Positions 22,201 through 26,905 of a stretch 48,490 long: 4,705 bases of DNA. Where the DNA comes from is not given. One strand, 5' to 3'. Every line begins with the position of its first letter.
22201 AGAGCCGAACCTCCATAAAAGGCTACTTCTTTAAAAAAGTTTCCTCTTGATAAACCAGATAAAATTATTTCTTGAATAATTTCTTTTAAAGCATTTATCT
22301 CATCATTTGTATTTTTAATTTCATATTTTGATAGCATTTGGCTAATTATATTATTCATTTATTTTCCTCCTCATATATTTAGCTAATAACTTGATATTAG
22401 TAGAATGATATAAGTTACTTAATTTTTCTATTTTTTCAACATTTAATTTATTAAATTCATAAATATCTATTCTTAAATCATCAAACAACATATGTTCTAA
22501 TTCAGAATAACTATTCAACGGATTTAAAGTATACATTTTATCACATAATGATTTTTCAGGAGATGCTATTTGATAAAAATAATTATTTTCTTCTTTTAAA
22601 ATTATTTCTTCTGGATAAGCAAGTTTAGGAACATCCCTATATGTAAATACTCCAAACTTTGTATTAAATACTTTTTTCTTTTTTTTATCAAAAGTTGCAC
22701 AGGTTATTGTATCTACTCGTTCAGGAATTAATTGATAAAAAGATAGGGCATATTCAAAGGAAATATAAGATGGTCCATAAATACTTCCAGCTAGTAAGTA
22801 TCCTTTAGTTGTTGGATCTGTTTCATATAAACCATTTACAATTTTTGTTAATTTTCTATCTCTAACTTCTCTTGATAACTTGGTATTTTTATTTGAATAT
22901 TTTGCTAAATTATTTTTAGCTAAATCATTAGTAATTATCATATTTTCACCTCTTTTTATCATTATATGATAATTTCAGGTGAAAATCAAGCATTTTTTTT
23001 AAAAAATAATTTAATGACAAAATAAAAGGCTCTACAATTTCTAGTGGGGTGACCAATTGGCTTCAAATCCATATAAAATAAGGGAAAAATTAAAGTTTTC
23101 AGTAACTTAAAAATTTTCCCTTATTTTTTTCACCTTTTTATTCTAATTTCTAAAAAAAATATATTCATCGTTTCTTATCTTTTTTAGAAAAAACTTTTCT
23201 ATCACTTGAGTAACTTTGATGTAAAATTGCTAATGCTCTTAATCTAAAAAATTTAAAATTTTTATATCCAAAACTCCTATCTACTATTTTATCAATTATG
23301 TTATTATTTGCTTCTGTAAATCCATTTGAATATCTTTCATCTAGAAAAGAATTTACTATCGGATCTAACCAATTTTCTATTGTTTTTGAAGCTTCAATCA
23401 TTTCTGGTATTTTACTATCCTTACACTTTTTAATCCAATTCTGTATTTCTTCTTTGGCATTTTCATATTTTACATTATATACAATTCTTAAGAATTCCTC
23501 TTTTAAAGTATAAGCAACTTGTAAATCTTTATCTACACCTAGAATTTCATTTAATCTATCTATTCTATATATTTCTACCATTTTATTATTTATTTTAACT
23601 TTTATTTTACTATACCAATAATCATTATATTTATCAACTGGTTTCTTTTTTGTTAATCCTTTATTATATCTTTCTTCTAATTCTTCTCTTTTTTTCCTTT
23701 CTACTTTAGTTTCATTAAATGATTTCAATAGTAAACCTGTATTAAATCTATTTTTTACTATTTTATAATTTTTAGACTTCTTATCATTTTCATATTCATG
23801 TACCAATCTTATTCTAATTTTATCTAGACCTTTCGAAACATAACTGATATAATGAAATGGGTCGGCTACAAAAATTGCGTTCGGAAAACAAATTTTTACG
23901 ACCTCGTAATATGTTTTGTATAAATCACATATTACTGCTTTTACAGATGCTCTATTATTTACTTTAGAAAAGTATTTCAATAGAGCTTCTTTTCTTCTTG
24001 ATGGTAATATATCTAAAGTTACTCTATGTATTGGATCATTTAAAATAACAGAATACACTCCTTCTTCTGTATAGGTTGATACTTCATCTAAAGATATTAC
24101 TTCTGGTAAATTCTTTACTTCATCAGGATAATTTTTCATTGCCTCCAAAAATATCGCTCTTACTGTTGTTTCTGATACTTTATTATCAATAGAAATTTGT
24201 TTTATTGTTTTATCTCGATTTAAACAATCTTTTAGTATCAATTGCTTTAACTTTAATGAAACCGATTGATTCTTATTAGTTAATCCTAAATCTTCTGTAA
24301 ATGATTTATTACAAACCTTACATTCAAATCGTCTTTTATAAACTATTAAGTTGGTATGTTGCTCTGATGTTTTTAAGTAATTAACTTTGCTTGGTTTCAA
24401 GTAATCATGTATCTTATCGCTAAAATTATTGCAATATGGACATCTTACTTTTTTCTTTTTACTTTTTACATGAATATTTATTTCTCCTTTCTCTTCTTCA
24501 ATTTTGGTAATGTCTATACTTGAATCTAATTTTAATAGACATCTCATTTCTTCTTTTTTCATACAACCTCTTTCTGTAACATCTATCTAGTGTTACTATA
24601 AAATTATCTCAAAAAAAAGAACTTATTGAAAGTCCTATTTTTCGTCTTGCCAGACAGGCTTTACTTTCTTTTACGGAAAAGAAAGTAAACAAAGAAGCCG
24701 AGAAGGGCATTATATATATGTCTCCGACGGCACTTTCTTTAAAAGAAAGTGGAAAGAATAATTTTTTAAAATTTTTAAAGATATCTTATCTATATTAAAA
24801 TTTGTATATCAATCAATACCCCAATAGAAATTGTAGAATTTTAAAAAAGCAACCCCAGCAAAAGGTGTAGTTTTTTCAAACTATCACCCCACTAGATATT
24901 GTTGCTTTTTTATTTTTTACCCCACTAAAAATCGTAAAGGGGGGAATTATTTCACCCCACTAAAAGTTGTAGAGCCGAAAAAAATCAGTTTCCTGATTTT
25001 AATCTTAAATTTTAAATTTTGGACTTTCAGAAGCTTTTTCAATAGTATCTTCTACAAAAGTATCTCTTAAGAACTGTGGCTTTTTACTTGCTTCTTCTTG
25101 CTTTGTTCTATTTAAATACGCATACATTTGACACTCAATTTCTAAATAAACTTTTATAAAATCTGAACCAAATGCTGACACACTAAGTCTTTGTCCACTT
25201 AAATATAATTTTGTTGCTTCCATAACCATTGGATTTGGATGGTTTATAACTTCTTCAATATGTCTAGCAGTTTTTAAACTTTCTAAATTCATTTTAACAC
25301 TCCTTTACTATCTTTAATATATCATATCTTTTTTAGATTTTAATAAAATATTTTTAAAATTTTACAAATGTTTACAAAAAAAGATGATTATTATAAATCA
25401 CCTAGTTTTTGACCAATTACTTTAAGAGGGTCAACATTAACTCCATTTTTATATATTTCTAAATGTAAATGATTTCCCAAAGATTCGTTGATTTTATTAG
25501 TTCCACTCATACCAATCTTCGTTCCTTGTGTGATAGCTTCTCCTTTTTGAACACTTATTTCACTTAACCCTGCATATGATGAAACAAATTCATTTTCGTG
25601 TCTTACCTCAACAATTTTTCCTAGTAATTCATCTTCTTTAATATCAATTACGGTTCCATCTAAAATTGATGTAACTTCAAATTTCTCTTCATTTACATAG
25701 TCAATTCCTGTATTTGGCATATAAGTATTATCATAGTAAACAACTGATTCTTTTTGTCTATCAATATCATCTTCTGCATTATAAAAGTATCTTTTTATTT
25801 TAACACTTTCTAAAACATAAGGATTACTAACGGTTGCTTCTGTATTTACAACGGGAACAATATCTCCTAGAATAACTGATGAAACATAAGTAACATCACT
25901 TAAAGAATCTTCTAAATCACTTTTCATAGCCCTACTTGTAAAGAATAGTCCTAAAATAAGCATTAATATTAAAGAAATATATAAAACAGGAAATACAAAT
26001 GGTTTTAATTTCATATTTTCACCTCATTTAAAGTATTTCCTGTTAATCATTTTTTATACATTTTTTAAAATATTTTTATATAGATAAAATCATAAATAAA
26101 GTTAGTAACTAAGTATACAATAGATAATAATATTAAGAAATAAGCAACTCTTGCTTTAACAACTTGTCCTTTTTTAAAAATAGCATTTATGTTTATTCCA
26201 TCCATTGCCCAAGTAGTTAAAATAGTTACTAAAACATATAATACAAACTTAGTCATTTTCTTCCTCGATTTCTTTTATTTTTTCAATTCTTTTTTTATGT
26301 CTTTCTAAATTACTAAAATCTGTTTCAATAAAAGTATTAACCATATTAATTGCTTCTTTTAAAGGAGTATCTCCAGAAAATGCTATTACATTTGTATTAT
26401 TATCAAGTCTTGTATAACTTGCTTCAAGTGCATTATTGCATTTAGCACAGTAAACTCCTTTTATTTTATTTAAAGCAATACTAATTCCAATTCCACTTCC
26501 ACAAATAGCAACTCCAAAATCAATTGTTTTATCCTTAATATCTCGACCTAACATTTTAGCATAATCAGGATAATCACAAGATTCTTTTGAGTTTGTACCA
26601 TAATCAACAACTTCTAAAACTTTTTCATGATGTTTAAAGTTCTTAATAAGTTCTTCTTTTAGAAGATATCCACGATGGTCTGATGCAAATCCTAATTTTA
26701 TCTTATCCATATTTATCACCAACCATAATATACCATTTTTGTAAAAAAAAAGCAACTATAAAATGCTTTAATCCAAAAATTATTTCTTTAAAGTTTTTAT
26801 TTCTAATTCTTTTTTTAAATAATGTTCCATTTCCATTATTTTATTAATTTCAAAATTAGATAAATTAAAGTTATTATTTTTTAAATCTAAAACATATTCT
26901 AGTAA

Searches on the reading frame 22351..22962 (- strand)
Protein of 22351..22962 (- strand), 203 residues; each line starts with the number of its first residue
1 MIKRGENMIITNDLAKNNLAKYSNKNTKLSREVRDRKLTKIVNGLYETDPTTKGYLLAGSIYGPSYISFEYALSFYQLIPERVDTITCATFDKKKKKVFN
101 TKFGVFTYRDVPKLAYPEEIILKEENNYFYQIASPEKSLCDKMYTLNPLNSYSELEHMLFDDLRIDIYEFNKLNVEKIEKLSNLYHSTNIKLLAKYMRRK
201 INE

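Call 6: search_protein_families(library=pfam, proteins=[window:22351-22962:-], max_evalue=0.01)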
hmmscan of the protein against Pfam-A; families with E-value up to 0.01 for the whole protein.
window:22351-22962:- (203 aa): 0 families

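Call 7: search_protein_families(library=padloc, proteins=[window:22351-22962:-], max_evalue=0.01)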
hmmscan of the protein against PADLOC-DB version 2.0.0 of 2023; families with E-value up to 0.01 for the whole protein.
window:22351-22962:- (203 aa): 10 families
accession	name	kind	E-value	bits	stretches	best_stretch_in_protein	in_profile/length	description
PDLC02230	AbiEi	-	6.3e-62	206.7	1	8-199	2-191/192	AbiEi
PDLC02272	AbiEi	-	1.9e-29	100.9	1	21-195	27-192/200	AbiEi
PDLC02241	AbiEi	-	2.5e-28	97.2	1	18-199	24-196/199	AbiEi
PDLC02240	AbiEi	-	5.2e-18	63.4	1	26-201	35-214/216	AbiEi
PDLC02274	AbiEi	-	1.2e-13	49.3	1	31-201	40-214/217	AbiEi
PDLC02255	AbiEi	-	9.8e-13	46.1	1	22-181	30-183/186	AbiEi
PDLC02267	AbiEi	-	1.5e-12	45.5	1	6-159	17-168/252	AbiEi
PDLC02225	AbiEi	-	1.9e-07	29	1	18-142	24-144/198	AbiEi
PDLC02232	AbiEi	-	4.3e-06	24.7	1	4-106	16-124/177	AbiEi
PDLC02238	AbiEi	-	0.0021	15.9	1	17-98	7-86/180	AbiEi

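Call 39: search_protein_families(library=ncbifam, proteins=[window:22351-22962:-], max_evalue=0.01)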
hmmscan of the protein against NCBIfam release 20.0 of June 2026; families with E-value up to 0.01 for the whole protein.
window:22351-22962:- (203 aa): 1 family
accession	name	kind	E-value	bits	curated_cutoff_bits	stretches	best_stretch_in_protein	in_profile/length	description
NF047376.1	TAA_AbiEi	equivalog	2.7e-05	23.9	150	1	3-106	15-127/172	type IV toxin-antitoxin system AbiEi family antitoxin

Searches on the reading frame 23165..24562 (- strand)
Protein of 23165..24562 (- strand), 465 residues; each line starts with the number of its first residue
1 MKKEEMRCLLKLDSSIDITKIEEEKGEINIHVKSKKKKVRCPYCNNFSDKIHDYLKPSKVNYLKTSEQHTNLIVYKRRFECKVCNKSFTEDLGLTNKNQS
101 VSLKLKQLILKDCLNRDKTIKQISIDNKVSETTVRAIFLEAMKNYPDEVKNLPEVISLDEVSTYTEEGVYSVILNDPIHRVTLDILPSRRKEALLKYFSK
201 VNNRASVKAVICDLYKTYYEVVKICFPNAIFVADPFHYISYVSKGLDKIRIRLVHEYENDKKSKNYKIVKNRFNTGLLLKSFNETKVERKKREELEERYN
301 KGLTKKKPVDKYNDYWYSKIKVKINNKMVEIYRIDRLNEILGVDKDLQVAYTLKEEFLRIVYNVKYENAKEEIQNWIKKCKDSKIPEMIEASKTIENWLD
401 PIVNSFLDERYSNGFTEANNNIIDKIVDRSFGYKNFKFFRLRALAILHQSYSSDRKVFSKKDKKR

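Call 11: search_protein_families(library=pfam, proteins=[window:23165-24562:-], max_evalue=0.01)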
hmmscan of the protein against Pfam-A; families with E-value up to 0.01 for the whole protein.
window:23165-24562:- (465 aa): 3 families
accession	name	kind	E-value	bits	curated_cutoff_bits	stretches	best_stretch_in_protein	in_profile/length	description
PF01610.23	DDE_Tnp_ISL3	-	7.6e-49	167.1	23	1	156-442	1-239/240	Transposase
PF14690.11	Zn_ribbon_ISL3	-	2.4e-09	37.9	25.5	1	38-84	2-47/47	zinc-finger of transposase IS204/IS1001/IS1096/IS1165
PF13542.12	HTH_Tnp_ISL3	-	3.3e-05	23.7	27.4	1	91-140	2-49/51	Helix-turn-helix domain of transposase family ISL3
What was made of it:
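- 23019..24917 (-): ISL3-family insertion sequence with terminal inverted repeats, immediately upstream of abiEi. Transposase Pfam hit (call 11).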

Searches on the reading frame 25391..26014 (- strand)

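Call 11: search_protein_families(library=pfam, proteins=[window:25391-26014:-], max_evalue=0.01)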
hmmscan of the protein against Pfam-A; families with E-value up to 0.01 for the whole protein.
window:25391-26014:- (207 aa): 1 family
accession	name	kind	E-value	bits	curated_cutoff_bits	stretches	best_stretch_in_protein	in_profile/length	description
PF01551.29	Peptidase_M23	-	1.5e-22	80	28.7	1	101-196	3-96/96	Peptidase family M23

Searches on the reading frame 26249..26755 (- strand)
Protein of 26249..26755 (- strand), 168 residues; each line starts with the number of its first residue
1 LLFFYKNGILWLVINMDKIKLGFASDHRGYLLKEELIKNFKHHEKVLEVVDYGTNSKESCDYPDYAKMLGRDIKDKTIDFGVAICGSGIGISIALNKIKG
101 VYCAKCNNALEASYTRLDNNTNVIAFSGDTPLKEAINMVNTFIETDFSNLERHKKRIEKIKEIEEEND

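Call 11: search_protein_families(library=pfam, proteins=[window:26249-26755:-], max_evalue=0.01)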
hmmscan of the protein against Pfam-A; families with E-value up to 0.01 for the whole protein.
window:26249-26755:- (168 aa): 2 families
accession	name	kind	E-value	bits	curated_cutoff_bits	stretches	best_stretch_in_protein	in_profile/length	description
PF02502.23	LacAB_rpiB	-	7.8e-44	149.4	24.7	1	23-160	3-138/138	Ribose/Galactose Isomerase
PF14272.11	Gly_rich_SFCGS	-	0.0051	17.3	27.3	1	69-127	38-96/114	Glycine-rich SFCGS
